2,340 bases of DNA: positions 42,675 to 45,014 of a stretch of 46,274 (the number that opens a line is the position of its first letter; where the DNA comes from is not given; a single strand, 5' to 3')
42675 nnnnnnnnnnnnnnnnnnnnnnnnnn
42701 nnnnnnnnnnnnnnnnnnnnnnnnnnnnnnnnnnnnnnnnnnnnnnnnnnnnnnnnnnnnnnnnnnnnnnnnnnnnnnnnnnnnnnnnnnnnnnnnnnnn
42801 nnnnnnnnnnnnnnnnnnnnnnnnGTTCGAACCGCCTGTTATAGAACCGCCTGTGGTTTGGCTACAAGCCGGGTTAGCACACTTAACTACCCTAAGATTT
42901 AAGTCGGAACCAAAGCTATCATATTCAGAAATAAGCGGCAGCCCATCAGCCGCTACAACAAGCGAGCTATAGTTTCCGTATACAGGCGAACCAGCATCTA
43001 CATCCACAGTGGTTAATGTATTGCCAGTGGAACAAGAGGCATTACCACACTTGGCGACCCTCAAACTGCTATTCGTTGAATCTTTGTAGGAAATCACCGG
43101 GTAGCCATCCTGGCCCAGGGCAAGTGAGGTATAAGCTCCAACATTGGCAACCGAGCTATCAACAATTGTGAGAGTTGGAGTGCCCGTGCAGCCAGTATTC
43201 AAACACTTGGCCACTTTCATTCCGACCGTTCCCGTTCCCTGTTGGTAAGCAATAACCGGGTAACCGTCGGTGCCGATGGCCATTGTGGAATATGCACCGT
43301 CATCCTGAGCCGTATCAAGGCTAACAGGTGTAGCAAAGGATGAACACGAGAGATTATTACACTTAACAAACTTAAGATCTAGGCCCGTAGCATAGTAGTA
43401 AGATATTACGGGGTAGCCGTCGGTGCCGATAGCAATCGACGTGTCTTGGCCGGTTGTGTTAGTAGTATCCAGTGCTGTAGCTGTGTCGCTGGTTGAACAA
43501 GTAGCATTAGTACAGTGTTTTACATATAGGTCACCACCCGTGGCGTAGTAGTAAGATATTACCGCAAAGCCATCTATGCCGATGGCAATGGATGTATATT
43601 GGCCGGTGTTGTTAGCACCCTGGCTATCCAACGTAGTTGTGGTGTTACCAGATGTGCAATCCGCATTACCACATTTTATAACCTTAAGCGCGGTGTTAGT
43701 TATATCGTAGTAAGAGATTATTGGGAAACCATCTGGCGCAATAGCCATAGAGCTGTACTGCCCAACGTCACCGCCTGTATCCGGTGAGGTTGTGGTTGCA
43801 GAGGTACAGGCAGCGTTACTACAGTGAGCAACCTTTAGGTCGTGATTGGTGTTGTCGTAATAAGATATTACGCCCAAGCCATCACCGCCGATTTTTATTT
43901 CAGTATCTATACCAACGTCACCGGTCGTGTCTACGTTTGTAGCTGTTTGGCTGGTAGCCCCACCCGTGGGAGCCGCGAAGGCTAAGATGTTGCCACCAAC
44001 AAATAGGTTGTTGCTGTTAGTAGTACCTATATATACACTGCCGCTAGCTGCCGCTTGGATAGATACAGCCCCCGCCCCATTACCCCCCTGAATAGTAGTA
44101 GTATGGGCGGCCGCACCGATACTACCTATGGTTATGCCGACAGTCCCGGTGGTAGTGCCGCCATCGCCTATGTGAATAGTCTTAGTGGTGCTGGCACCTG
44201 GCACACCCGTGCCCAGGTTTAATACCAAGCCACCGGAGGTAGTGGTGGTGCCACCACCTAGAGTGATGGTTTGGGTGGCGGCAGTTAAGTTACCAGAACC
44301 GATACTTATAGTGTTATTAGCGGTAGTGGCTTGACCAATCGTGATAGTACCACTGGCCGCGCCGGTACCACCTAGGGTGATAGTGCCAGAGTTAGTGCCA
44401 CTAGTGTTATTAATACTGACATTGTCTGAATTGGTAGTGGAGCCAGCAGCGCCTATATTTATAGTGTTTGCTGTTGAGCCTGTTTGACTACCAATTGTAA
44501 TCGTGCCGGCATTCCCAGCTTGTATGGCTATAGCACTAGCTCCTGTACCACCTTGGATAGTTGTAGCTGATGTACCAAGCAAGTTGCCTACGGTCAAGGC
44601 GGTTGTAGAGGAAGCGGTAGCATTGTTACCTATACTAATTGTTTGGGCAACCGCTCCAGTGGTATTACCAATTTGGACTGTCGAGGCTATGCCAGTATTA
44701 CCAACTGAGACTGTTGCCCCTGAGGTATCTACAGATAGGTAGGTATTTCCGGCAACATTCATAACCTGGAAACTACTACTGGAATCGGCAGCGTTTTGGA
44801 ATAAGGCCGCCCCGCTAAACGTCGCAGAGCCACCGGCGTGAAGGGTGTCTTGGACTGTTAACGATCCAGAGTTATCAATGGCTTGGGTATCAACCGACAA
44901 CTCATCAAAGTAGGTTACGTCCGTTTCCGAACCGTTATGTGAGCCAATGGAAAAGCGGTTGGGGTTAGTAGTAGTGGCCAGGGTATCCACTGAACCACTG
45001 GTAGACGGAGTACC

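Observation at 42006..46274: Giant (>1423 aa) tail-fibre-like surface protein next to parAB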

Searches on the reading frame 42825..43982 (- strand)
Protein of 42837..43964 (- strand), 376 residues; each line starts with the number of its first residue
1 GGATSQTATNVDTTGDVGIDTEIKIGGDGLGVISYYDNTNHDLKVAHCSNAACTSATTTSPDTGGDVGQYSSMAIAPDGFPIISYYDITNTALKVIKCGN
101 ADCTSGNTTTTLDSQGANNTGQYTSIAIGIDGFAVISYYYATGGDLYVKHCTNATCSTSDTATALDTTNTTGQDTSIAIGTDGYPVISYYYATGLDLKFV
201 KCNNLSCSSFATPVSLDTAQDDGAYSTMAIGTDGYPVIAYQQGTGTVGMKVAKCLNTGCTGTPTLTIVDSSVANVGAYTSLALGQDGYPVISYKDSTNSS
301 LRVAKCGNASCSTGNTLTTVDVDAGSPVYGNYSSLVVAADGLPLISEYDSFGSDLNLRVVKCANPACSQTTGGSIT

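Call 17: search_protein_families(library=ncbifam, proteins=[window:42837-43964:-], max_evalue=1)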
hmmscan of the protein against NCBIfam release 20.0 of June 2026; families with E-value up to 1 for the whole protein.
window:42837-43964:- (376 aa): 3 families
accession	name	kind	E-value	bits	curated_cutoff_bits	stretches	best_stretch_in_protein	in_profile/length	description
NF052348.1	beta_propeller_lectin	domain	0.0085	15.2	200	1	117-309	49-241/337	beta propeller lectin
NF007410.2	PRK09946.1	equivalog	0.024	14.2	300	1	252-314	193-255/269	protein YdhT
TIGR00041.1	DTMP_kinase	equivalog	0.24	11.1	83.25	1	238-268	103-134/196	dTMP kinase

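Call 32: search_solved_structures(query=A3, max_evalue=1, show_alignments=2)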
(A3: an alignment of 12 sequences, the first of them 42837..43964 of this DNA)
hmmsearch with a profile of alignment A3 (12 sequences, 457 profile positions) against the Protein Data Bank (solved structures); distinct sequences matched with E-value up to 1: 1.
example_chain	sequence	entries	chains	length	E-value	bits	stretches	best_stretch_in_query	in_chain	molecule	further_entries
8cgm_A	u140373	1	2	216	0.062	15.2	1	214-293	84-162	Outer membrane lipoprotein carrier protein LolA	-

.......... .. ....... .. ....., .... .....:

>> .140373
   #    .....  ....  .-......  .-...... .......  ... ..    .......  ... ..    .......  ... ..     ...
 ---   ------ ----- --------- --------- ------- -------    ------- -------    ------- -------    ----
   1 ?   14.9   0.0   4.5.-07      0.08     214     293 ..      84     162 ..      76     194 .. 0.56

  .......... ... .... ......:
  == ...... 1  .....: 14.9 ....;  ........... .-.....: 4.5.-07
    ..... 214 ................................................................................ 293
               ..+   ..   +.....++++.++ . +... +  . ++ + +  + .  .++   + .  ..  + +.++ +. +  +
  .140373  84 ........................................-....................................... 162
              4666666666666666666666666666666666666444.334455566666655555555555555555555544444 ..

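Call 61: predict_structure(alignment_id=A5)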
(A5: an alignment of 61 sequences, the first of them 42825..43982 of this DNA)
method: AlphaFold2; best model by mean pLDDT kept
length: 386 residues; sequences in the alignment: 61
mean_pLDDT: 92.4   pTM: 0.91
mean pLDDT of the five models: 92.4, 92.0, 92.0, 91.7, 91.0
residues with pLDDT >= 90: 328; 70-90: 28; 50-70: 16; < 50: 14
segments of 3 or more residues with pLDDT < 50: 378-386
pLDDT, mean of each block of 10 residues (from residue 1): 53 94 98 98 98 98 98 98 98 97 98 96 86 98 97 98 94 96 98 97 98 98 91 98 94 91 97 89 97 98 93 98 82 79 97 90 95 71 41
secondary structure, 60 per line:
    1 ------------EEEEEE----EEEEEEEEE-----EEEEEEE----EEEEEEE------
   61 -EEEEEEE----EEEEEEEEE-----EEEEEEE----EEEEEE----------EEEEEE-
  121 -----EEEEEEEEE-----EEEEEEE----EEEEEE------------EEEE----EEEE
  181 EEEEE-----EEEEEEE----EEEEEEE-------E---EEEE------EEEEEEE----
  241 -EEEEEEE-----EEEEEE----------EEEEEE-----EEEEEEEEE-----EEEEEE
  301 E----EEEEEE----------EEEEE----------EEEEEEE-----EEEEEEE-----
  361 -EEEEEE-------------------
elements in order: E13-18 E23-31 E37-43 E48-54 E62-68 E73-81 E87-93 E98-103 E114-119 E126-134 E140-146 E151-156 E169-172 E177-185 E191-197 E202-208 E220-223 E230-236 E242-248 E254-259 E270-275 E281-289 E295-301 E306-311 E322-326 E337-343 E349-355 E362-367

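Call 64: fold_search(model_id=the predicted structure, library=pdb)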
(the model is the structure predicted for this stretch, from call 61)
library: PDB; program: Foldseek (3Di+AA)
matches with E <= 10: 1090; with E <= 0.001: 467
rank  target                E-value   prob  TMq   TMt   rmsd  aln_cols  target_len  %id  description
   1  6rgg_B                5.3e-14  1.00  0.69  0.78   4.4       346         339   14  Photorhabdus laumondii lectin PLL2 in complex with O-methylated PGL-1-derived disaccharide (released 2020-07-01)
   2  6rfz                  1.2e-13  1.00  0.69  0.77   4.1       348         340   13  Photorhabdus laumondii lectin PLL2 in complex with D-glucose (released 2020-07-01)
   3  8q81                  1.3e-13  1.00  0.68  0.76   4.1       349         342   12  Photorhabdus laumondii lectin PLL3 in complex with alpha-methyl-fucoside (released 2025-03-05)
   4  6rg2_A                1.4e-13  1.00  0.68  0.76   5.8       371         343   13  Photorhabdus laumondii lectin PLL2 in complex with 3-O-methyl-D-glucose (released 2020-07-01)
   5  6fhx_A                1.4e-13  1.00  0.68  0.76   5.2       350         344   14  Photorhabdus asymbiotica lectin (PHL) in complex with synthetic C-fucoside (released 2019-01-30)
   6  8q83_B                3.8e-13  1.00  0.65  0.72   5.5       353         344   12  Photorhabdus laumondii lectin PLL5 in complex with alpha-methyl-fucoside (released 2025-03-05)
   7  8q7u                  4.0e-13  1.00  0.69  0.75   4.9       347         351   11  Photorhabdus laumondii lectin PLL in complex with alpha-methyl-fucoside (released 2025-03-05)
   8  6t96                  4.0e-13  1.00  0.69  0.76   6.4       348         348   13  Photorhabdus laumondii subsp. laumondii lectin PLL3 (released 2019-12-25)
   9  5mxg_A                4.0e-13  1.00  0.67  0.75   5.0       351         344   14  Photorhabdus asymbiotica lectin (PHL) in complex with blood group H trisaccharide (released 2017-08-09)
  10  8q83_D                6.4e-13  1.00  0.68  0.76   4.4       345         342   12  Photorhabdus laumondii lectin PLL5 in complex with alpha-methyl-fucoside (released 2025-03-05)
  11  6rg2_B                8.3e-13  1.00  0.67  0.74   4.8       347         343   14  Photorhabdus laumondii lectin PLL2 in complex with 3-O-methyl-D-glucose (released 2020-07-01)
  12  6flu_A                1.1e-12  1.00  0.69  0.76   5.2       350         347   14  Photorhabdus asymbiotica lectin (PHL) in complex with synthetic C-fucoside (released 2019-02-06)
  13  8q83_A                1.1e-12  1.00  0.66  0.73   5.5       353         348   12  Photorhabdus laumondii lectin PLL5 in complex with alpha-methyl-fucoside (released 2025-03-05)
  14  8q83_C                1.3e-12  1.00  0.69  0.77   4.5       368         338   12  Photorhabdus laumondii lectin PLL5 in complex with alpha-methyl-fucoside (released 2025-03-05)
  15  6rgr                  1.5e-12  1.00  0.68  0.77   4.7       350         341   14  Photorhabdus asymbiotica lectin PHL in complex with L-rhamnose (released 2020-07-01)
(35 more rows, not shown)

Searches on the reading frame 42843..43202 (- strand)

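Call 7: search_protein_families(library=pfam, proteins=[window:42843-43202:-], max_evalue=1)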
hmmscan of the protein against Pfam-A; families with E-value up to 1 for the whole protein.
window:42843-43202:- (120 aa): 2 families
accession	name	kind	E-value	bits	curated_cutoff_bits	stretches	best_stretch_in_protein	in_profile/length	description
PF09151.16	DUF1936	-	0.12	12.6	25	1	103-113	20-30/34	Domain of unknown function (DUF1936)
PF02748.20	PyrI_C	-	0.18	12.1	23.4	0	105-113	5-13/48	Aspartate carbamoyltransferase regulatory chain, metal binding domain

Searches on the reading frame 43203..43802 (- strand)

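Call 7: search_protein_families(library=pfam, proteins=[window:43203-43802:-], max_evalue=1)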
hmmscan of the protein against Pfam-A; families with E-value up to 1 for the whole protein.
window:43203-43802:- (200 aa): 1 family
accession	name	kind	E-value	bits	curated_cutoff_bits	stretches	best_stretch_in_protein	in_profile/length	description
PF02748.20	PyrI_C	-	0.094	13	23.4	0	41-53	5-17/48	Aspartate carbamoyltransferase regulatory chain, metal binding domain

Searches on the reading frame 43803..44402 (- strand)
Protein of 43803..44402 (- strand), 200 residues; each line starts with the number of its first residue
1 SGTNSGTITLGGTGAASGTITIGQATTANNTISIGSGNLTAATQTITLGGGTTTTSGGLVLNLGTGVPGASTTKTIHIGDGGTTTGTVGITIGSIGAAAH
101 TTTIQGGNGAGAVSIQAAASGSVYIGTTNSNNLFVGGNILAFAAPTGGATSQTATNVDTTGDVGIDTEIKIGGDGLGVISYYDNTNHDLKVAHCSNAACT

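Call 7: search_protein_families(library=pfam, proteins=[window:43803-44402:-], max_evalue=1)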
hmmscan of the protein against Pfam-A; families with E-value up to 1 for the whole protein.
window:43803-44402:- (200 aa): 1 family
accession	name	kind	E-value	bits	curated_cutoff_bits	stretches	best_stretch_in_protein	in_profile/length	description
PF09151.16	DUF1936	-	0.17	12.1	25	1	175-199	6-30/34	Domain of unknown function (DUF1936)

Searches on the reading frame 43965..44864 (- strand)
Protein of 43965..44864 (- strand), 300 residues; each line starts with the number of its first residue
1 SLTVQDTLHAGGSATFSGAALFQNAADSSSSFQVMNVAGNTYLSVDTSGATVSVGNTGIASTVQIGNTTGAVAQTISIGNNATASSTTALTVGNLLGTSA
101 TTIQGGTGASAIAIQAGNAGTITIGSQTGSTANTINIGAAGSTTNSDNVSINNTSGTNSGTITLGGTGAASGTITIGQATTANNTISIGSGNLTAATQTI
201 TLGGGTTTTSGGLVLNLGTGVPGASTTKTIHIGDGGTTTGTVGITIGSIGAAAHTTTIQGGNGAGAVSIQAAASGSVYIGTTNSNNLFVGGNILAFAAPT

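Call 66: search_solved_structures(query=A6, max_evalue=1, show_alignments=1)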
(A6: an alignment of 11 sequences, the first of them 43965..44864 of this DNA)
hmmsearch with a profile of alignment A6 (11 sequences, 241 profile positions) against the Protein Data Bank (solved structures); distinct sequences matched with E-value up to 1: 5.
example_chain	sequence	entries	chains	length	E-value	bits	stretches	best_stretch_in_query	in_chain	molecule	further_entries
6eyg_A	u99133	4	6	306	0.18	14.7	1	30-84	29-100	Osmotically activated L-carnitine/choline ABC transporter substrate-binding protein OpuCC | Choline binding protein OpuBC | Choline-binding protein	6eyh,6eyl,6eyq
3r6u_A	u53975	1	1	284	0.36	13.7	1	30-84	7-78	Choline-binding protein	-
2wmp_B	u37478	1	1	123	0.43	13.5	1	131-223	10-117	PAPG PROTEIN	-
5nxy_A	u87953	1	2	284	0.45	13.4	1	30-84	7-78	Osmotically activated L-carnitine/choline ABC transporter substrate-binding protein OpuCC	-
3me0_B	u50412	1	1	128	0.46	13.4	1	132-223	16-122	PapG protein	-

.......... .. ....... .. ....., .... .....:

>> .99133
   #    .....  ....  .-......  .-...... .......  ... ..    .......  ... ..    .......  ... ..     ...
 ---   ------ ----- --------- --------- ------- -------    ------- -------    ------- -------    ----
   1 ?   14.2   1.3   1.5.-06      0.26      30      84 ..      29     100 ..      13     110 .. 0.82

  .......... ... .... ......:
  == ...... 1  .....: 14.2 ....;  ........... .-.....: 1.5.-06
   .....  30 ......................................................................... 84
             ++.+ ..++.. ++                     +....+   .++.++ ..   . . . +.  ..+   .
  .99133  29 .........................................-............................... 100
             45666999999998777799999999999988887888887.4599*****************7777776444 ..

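Call 67: search_protein_families(library=pfam, alignment_id=A6, max_evalue=0.1)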
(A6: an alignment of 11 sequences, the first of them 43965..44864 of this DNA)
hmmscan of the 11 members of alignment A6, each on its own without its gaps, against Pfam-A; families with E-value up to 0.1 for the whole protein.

A. member 1, window:43965-44864:- (300 aa): 0 families

B. families by the number of members that match (of 11 scanned): 1 family
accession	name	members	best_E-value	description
PF19678.4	DUF6180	1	0.0032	Family of unknown function (DUF6180)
